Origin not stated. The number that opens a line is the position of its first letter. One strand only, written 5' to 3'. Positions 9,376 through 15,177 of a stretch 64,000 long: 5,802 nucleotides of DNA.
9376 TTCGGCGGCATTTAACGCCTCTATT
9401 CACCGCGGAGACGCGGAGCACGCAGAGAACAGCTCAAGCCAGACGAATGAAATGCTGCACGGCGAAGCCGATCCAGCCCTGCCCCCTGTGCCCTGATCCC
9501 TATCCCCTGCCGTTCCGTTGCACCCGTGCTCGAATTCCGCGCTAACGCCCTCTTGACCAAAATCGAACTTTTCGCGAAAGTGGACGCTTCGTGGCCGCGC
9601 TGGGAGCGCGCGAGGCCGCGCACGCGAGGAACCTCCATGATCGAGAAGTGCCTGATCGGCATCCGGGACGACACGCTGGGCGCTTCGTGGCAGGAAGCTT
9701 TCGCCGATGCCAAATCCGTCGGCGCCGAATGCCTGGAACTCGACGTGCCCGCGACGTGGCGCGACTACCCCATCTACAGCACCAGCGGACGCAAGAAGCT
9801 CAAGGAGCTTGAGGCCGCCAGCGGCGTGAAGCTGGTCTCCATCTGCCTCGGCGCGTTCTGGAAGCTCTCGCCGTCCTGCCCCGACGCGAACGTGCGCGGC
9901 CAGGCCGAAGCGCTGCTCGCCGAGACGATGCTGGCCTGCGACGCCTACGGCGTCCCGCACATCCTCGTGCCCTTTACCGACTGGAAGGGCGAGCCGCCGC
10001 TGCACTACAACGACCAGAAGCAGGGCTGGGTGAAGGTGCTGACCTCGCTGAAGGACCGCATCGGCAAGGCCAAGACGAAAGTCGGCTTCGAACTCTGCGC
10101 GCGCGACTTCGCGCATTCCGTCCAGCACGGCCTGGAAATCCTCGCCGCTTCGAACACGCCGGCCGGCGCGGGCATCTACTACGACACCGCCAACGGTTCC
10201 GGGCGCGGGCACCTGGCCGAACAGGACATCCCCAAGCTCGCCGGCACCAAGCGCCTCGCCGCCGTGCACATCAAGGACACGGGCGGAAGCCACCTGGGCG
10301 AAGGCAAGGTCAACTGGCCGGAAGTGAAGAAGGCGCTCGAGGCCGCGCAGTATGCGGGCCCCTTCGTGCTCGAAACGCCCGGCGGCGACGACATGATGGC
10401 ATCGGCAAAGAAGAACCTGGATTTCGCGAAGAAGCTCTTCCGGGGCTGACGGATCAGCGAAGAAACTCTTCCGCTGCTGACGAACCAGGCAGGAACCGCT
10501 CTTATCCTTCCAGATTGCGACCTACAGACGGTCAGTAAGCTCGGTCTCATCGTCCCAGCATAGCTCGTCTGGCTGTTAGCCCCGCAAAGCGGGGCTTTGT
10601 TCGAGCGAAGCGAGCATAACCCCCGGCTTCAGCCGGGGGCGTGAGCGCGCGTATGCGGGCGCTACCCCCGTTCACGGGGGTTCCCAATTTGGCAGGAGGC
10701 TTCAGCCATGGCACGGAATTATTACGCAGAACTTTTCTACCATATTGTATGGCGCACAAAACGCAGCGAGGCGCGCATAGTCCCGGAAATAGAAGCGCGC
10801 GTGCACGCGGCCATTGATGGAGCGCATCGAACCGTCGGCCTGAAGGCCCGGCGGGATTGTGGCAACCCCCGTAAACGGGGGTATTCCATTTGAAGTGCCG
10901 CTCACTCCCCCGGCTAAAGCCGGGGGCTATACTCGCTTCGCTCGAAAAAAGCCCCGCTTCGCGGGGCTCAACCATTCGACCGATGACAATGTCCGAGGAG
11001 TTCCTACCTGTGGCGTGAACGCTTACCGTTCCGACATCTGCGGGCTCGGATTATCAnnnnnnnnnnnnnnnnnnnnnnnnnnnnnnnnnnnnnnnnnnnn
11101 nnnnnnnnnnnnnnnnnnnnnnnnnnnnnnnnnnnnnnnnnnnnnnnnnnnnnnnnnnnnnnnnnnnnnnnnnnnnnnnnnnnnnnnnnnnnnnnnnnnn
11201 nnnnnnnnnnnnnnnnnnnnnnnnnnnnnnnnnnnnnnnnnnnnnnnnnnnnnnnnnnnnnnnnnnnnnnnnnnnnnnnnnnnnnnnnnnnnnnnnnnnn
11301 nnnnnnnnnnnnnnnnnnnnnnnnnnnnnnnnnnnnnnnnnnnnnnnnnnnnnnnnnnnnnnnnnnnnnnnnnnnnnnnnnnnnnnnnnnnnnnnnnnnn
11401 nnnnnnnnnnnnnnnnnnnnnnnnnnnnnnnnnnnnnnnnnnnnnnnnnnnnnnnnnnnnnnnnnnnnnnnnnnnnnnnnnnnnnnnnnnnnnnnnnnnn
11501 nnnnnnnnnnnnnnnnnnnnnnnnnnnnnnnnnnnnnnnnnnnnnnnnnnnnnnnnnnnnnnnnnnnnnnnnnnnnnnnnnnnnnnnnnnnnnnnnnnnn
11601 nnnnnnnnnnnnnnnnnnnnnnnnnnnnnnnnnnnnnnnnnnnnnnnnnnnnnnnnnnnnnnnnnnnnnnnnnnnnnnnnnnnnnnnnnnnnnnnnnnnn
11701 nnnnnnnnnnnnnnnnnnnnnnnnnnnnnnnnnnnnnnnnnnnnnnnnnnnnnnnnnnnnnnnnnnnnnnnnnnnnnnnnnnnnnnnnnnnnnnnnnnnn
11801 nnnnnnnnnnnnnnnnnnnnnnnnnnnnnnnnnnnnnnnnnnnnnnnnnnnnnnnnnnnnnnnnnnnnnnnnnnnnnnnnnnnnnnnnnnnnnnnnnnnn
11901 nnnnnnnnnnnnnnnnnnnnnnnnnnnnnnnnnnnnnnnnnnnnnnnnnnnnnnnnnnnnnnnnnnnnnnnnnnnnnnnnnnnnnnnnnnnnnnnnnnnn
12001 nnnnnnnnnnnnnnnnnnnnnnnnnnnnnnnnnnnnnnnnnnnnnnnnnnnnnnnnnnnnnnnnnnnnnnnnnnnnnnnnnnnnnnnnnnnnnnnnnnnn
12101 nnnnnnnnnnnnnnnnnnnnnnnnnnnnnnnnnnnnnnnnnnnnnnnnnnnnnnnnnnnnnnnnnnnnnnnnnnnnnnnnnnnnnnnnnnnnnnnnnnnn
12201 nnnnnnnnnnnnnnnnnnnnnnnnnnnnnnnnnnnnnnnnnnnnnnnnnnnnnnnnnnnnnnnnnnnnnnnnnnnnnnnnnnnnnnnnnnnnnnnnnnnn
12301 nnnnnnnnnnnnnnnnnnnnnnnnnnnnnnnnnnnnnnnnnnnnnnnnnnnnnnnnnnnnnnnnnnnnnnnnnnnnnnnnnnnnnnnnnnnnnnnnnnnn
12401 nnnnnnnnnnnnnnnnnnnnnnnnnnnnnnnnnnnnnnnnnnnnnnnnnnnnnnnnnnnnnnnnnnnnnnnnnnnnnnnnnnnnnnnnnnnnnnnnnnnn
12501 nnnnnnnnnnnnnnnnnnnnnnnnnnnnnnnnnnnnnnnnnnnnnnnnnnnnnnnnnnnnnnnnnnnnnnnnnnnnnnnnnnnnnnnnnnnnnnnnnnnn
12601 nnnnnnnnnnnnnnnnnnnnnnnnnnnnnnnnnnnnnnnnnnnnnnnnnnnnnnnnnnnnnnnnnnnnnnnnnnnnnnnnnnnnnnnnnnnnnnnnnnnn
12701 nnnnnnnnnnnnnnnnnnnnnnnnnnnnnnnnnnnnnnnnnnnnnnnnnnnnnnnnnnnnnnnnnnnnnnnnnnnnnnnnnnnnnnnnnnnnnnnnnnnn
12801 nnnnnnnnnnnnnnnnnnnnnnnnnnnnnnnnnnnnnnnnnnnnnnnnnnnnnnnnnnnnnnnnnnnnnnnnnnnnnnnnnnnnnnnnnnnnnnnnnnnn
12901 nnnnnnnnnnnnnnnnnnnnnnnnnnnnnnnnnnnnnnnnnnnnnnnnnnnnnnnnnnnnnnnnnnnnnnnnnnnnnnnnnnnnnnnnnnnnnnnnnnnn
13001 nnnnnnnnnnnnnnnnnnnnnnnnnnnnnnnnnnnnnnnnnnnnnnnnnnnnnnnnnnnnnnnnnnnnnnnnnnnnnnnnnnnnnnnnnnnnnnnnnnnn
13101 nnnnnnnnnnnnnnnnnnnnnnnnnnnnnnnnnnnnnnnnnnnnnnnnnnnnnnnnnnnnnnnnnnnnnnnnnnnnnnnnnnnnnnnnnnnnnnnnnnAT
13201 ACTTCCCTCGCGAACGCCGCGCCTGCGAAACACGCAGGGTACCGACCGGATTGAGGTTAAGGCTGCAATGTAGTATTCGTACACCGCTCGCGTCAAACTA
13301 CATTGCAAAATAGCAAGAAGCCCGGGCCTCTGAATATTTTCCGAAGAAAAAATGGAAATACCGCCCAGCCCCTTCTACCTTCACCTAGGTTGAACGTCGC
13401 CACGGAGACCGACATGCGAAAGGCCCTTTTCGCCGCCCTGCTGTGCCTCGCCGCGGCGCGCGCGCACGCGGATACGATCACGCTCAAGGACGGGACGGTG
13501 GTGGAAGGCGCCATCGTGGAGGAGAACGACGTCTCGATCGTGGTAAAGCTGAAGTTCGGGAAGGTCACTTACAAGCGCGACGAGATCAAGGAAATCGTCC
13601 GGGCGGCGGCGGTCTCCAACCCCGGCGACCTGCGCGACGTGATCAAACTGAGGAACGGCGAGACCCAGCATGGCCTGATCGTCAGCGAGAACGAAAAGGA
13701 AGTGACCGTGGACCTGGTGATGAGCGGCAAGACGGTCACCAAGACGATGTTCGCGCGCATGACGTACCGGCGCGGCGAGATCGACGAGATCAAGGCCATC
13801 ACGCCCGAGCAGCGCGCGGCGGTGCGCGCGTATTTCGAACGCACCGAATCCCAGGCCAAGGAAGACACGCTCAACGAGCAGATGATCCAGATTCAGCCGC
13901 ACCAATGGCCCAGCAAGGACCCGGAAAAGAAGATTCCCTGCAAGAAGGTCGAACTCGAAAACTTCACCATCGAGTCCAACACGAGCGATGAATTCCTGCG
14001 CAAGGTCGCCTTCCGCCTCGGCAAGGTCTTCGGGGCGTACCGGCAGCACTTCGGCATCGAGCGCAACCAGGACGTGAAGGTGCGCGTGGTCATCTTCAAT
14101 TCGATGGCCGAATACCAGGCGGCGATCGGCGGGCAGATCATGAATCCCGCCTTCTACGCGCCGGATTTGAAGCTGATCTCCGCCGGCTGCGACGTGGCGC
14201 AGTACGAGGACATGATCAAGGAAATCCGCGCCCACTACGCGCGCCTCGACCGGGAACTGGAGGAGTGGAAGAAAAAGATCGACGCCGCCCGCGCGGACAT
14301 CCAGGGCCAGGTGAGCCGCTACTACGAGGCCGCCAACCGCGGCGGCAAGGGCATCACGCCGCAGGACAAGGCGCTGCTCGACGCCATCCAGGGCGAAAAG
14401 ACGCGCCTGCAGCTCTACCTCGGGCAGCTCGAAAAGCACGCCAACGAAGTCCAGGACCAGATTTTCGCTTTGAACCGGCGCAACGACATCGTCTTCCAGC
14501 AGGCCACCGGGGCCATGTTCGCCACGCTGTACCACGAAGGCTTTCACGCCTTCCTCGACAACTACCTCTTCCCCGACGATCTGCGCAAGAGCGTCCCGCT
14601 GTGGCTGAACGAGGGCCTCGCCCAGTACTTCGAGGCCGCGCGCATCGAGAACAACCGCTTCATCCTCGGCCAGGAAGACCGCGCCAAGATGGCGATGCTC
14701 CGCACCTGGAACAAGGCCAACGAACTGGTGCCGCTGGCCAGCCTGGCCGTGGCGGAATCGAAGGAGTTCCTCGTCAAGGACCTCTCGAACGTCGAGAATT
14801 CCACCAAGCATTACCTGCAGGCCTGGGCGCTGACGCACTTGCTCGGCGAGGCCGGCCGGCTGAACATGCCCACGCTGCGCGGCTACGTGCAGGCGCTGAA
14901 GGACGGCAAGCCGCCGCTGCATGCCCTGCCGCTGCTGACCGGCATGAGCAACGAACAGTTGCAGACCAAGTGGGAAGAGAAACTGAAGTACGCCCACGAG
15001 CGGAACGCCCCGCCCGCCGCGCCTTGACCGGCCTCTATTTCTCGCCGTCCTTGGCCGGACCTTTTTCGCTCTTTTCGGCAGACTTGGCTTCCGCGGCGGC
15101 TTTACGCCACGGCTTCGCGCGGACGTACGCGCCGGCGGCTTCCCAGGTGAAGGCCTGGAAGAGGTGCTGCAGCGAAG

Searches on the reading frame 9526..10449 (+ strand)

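Call 9: search_protein_families(library=pfam, proteins=[window:9526-10449:+], max_evalue=0.001)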
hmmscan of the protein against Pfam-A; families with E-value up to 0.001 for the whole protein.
window:9526-10449:+ (307 aa): 1 family
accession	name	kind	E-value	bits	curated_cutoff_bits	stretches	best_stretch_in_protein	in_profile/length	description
PF01261.30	AP_endonuc_2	-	5.3e-30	105.4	31.1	1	59-303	1-248/249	Xylose isomerase-like TIM barrel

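Call 10: search_protein_families(library=ncbifam, proteins=[window:9526-10449:+], max_evalue=0.0001)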
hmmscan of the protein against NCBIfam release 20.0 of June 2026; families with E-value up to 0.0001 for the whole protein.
window:9526-10449:+ (307 aa): 3 families
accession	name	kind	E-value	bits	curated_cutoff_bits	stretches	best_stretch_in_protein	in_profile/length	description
NF009688.0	PRK13209.1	subfamily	4e-16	58.8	317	1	40-296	6-264/286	L-ribulose-5-phosphate 3-epimerase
NF009689.0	PRK13210.1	subfamily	4e-11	42.6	200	1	45-285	7-257/286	L-ribulose-5-phosphate 3-epimerase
TIGR00542.1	hxl6Piso_put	equivalog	2.6e-10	40.1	272.15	1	43-284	4-249/279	L-ribulose-5-phosphate 3-epimerase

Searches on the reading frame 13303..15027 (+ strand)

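Call 9: search_protein_families(library=pfam, proteins=[window:13303-15027:+], max_evalue=0.001)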
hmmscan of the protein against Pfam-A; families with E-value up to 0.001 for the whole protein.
window:13303-15027:+ (574 aa): 1 family
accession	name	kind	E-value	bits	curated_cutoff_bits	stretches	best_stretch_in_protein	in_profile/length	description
PF07607.17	DUF1570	-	3.6e-09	37.5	22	1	407-516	3-109/129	Protein of unknown function (DUF1570)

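Call 10: search_protein_families(library=ncbifam, proteins=[window:13303-15027:+], max_evalue=0.0001)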
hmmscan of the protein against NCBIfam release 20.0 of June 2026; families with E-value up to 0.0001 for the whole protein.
window:13303-15027:+ (574 aa): 3 families
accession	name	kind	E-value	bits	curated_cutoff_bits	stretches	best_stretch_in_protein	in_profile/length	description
NF041881.1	PTPDL_fam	equivalog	5.8e-12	45.4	200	1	46-101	2-62/339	PTPDL family protein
NF047433.1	Lepto_7_Nterm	domain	4.2e-11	42.4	43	1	43-99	2-59/63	LA_0442/LA_0875 N-terminal domain-containing protein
NF047432.1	LA_3334_fam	equivalog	9.6e-05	22.1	200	0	58-99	61-101/280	LA_3334 family protein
